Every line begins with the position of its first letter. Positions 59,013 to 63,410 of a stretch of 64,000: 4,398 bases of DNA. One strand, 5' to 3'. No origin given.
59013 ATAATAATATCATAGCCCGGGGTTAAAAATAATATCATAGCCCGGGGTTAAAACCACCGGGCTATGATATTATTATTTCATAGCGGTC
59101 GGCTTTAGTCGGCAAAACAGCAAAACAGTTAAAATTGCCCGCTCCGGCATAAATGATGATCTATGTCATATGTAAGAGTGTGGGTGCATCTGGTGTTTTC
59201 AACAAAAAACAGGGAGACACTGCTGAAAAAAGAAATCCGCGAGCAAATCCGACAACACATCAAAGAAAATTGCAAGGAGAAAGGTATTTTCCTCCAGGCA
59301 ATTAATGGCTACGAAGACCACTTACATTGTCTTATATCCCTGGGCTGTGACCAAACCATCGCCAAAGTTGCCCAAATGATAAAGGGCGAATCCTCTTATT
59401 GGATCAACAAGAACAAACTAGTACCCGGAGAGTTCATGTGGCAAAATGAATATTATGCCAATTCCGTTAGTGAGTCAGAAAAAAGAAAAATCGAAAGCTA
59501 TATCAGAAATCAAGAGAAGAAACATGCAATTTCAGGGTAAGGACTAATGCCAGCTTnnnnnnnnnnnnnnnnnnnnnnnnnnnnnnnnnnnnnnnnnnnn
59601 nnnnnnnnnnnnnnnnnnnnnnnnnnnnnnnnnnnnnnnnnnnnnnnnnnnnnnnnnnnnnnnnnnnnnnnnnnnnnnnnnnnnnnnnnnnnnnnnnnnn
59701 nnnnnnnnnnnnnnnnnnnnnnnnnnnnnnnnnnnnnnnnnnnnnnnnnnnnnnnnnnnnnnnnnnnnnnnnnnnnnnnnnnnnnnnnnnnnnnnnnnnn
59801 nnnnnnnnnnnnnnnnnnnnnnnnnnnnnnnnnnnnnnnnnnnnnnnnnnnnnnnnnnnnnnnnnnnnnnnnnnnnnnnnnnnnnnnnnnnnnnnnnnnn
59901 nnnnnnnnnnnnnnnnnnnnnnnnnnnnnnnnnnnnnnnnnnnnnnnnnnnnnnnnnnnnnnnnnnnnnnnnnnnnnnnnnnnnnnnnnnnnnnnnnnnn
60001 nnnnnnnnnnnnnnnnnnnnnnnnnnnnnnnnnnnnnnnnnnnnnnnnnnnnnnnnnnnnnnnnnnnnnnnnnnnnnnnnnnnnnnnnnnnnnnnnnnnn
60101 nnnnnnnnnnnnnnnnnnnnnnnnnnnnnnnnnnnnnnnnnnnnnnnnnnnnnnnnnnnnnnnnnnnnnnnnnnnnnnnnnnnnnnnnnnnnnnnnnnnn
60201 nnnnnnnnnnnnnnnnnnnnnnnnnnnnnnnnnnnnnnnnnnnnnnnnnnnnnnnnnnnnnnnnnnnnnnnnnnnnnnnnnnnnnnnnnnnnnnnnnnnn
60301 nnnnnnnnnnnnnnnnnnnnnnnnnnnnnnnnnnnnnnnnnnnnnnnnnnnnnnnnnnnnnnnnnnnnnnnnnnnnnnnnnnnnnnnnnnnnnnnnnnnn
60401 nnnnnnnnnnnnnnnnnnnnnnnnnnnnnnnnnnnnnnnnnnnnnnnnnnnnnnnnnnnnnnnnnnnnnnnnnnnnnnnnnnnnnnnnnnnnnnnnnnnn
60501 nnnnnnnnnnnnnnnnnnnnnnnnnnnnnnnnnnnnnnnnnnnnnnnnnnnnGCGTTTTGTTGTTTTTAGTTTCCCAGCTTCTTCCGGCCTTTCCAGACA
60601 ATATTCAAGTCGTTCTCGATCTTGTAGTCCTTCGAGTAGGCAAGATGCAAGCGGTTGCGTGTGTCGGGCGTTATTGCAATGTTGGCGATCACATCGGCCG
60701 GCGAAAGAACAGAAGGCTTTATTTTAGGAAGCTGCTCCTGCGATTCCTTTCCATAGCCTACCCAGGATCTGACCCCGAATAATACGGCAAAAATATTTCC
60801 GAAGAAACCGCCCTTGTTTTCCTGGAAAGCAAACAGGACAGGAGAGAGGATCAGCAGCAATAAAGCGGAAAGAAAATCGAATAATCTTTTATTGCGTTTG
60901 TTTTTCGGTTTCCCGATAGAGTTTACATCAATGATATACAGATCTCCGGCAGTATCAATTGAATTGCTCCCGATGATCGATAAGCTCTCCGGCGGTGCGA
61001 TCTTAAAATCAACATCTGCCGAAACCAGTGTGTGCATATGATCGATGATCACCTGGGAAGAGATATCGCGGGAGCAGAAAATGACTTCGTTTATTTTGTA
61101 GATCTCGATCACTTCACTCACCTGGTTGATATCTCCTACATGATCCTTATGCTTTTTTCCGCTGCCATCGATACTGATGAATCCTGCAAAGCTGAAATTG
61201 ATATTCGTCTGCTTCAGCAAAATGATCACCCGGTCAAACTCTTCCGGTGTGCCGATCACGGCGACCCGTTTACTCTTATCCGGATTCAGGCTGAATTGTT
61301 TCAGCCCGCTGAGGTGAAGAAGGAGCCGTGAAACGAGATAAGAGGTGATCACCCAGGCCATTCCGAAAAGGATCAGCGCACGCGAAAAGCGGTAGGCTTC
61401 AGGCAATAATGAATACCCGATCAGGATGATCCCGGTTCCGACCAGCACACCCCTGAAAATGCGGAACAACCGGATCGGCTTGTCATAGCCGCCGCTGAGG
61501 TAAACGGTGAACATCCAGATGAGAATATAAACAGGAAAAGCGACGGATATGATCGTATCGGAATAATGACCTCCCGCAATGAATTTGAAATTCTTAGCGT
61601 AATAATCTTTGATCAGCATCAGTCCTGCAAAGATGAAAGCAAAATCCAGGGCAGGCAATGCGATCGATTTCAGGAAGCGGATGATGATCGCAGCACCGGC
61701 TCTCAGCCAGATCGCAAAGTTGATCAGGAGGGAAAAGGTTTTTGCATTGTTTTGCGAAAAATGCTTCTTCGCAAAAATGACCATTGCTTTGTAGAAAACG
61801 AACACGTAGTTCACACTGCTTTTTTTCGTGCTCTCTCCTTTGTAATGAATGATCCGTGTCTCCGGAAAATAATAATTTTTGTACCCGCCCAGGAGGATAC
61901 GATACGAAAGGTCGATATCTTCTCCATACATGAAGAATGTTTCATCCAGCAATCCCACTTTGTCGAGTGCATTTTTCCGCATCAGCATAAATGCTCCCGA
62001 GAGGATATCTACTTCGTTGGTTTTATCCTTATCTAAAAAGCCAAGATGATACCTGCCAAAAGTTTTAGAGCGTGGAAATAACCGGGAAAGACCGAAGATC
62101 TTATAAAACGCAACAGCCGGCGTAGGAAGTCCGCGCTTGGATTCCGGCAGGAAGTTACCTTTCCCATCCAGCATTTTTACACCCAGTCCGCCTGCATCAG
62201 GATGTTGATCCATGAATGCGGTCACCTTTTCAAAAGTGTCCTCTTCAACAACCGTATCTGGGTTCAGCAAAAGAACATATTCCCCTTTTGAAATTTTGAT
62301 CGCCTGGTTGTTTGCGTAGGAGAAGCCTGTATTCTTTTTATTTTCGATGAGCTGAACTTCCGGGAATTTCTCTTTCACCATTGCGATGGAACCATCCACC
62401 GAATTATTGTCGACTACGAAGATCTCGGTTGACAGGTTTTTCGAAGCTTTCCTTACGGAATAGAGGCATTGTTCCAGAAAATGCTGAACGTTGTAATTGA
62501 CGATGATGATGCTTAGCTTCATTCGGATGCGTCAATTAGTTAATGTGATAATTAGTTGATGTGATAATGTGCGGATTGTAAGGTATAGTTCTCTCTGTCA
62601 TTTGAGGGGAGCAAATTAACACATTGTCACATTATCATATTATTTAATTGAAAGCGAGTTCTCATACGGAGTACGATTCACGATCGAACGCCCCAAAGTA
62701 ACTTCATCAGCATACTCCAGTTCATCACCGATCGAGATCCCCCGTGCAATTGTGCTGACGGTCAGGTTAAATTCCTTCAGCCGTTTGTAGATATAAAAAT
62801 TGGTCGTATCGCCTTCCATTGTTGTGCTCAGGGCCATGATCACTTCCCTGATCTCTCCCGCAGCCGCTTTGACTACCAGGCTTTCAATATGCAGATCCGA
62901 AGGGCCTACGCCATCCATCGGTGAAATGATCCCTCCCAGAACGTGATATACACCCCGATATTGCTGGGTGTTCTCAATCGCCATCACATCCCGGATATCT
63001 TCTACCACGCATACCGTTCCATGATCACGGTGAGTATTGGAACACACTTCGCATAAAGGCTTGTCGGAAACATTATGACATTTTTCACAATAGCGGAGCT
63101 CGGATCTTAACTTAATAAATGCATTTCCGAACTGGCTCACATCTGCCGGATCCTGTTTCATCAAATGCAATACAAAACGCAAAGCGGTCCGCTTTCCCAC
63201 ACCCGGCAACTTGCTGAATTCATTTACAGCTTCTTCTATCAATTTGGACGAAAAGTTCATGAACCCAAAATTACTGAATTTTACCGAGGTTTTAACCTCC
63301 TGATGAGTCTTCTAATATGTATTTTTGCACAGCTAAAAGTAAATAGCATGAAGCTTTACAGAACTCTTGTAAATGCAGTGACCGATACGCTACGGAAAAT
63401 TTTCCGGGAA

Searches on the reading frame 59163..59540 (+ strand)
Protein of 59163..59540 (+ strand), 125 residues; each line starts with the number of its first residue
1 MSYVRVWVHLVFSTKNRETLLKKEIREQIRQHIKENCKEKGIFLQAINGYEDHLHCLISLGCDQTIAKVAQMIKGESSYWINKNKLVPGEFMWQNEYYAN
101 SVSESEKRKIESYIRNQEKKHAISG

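Call 31: search_protein_families(library=pfam, proteins=[window:59163-59540:+], max_evalue=0.001)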
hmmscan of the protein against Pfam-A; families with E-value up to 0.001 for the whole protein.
window:59163-59540:+ (125 aa): 1 family
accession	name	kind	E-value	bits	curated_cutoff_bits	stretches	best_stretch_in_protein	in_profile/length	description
PF01797.21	Y1_Tnp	-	1.2e-29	103.3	23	1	4-117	3-121/121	Transposase IS200 like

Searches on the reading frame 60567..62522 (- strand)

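Call 31: search_protein_families(library=pfam, proteins=[window:60567-62522:-], max_evalue=0.001)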
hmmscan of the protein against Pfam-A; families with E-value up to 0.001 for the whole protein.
window:60567-62522:- (651 aa): 5 families
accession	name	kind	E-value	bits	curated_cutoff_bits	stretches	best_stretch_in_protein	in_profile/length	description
PF00535.33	Glycos_transf_2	-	9e-26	91.2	23.3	1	4-189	1-167/168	Glycosyl transferase family 2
PF13641.12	Glyco_tranf_2_3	-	1.9e-21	77.6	27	1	3-235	3-220/230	Glycosyltransferase like family 2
PF13632.12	Glyco_trans_2_3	-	1.7e-08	35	27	1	174-338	72-196/198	Glycosyl transferase family group 2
PF10111.15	Glyco_tranf_2_2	-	0.00074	19.5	27.3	0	8-102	7-104/276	Glycosyltransferase like family 2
PF13727.12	CoA_binding_3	-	0.0008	19.9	25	1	352-483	18-148/175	CoA-binding domain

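Call 36: search_protein_families(library=ncbifam, proteins=[window:60567-62522:-], max_evalue=0.001)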
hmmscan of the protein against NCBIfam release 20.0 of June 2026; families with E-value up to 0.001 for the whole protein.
window:60567-62522:- (651 aa): 19 families
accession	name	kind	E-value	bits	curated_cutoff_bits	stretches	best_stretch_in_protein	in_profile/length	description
TIGR03025.1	EPS_sugtrans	subfamily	6.4e-20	71.8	295.55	1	292-565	2-279/445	exopolysaccharide biosynthesis polyprenyl glycosylphosphotransferase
TIGR03023.1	WcaJ_sugtrans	equivalog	1.7e-15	57.3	410.75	1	293-564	3-283/453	undecaprenyl-phosphate glucose phosphotransferase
NF007482.0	PRK10073.1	equivalog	9e-15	54.5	423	1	2-101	7-107/334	glycosyltransferase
NF038302.1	EPS_HpsE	equivalog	1e-14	54.2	300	1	1-116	1-123/307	hormogonium polysaccharide biosynthesis glycosyltransferase HpsE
TIGR03937.1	PgaC_IcaA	equivalog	2.8e-14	52.9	422.3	1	2-111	46-157/407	poly-beta-1,6-N-acetyl-D-glucosamine synthase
TIGR01556.1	rhamnosyltran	subfamily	7.2e-13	48.3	200.55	2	27-121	17-116/281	rhamnosyltransferase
NF041875.1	EPS_EpsD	equivalog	1.2e-12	48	370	1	3-273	1-253/325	exopolysaccharide biosynthesis glycosyltransferase EpsD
NF047683.1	TeichurnBiosyTuaG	equivalog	5.1e-12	46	400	1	3-110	8-117/252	teichuronic acid biosynthesis protein TuaG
TIGR03111.1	glyc2_xrt_Gpos1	hypoth_equivalog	8.7e-12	44.5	363.95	1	3-209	51-248/439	TIGR03111 family XrtG-associated glycosyltransferase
TIGR04283.1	glyco_like_mftF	equivalog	2.5e-10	40.3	182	1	3-117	1-111/221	TIGR04283 family arsenosugar biosynthesis glycosyltransferase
TIGR04195.1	S_glycosyl_SunS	equivalog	1.3e-09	37.4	350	1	6-98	62-152/421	SunS family peptide S-glycosyltransferase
TIGR03965.1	mycofact_glyco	equivalog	1.6e-09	37.2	280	1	171-227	226-281/467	mycofactocin biosynthesis glycosyltransferase MftF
NF038299.1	EPS_HpsN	equivalog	3.1e-09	36.2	425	1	2-261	2-260/317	hormogonium polysaccharide biosynthesis glycosyltransferase HpsN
NF053739.1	GlytfEpsEBac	equivalog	5.2e-09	35.5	450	1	2-118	2-121/265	glycosyltransferase EpsE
TIGR04242.1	nodulat_NodC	equivalog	8.9e-08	31.5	550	1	5-106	52-158/395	chitooligosaccharide synthase NodC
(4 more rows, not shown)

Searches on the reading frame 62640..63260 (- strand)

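Call 31: search_protein_families(library=pfam, proteins=[window:62640-63260:-], max_evalue=0.001)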
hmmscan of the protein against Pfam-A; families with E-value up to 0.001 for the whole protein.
window:62640-63260:- (206 aa): 5 families
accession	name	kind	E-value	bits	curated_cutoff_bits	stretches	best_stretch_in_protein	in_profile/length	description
PF13662.12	Toprim_4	-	1.1e-26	93.2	25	1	81-172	1-85/85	Toprim domain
PF21176.3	RecR_HhH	-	1.7e-10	40.9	27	1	8-47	1-40/45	RecR, helix-hairpin-helix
PF21175.2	RecR_C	-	1.1e-09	37.9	22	1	174-197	1-24/24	RecR, C-terminal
PF02132.21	RecR_ZnF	-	8.5e-08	32.3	22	1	55-75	1-21/21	RecR, Cys4-zinc finger domain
PF01751.28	Toprim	-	9.9e-08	32.5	23.1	1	82-163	1-86/96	Toprim domain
